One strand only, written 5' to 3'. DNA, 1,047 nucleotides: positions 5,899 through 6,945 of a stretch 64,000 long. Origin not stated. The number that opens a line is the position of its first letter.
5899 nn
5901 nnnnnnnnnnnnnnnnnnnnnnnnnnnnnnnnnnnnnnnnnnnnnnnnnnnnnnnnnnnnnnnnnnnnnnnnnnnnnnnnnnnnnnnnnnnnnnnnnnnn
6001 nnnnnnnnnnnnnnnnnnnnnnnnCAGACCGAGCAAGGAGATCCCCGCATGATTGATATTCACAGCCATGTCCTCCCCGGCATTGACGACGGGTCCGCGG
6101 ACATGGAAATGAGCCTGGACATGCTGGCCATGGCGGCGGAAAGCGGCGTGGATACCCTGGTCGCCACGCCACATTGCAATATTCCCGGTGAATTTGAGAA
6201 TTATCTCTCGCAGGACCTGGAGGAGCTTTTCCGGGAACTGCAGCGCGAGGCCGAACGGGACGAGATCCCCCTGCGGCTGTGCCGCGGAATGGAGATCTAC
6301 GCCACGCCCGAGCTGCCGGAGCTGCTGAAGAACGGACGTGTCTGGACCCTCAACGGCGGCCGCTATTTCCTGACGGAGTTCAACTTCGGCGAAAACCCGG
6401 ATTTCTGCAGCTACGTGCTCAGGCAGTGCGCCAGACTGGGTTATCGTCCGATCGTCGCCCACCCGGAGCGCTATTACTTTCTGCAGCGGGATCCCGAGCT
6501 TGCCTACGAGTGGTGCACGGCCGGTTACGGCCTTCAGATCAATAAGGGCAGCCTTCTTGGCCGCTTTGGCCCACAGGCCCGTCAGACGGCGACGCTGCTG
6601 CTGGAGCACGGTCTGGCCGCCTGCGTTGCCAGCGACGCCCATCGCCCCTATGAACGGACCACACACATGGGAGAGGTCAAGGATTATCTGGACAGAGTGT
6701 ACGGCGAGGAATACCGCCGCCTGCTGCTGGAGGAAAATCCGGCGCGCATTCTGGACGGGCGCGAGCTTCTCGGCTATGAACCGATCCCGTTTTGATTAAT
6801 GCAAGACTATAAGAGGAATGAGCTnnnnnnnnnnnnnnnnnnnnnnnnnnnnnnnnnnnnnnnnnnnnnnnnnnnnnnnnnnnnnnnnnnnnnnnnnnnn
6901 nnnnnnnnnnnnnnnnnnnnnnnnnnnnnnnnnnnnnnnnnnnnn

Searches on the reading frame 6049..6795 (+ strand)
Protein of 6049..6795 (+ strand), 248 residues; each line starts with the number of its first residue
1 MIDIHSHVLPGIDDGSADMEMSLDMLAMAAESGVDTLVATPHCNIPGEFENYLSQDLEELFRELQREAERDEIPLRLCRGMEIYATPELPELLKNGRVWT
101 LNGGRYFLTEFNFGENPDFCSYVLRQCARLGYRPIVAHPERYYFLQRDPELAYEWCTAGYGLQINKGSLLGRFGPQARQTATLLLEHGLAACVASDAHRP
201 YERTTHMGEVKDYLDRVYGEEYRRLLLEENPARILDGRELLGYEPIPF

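Call 26: search_protein_families(library=pfam, proteins=[window:6049-6795:+])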
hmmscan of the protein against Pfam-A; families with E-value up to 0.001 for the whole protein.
window:6049-6795:+ (248 aa): 1 family
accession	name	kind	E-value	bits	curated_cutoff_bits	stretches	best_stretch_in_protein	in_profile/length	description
PF19567.5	CpsB_CapC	-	6e-60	203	27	1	1-235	1-233/234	Capsular polysaccharide synthesis, CpsB/CapC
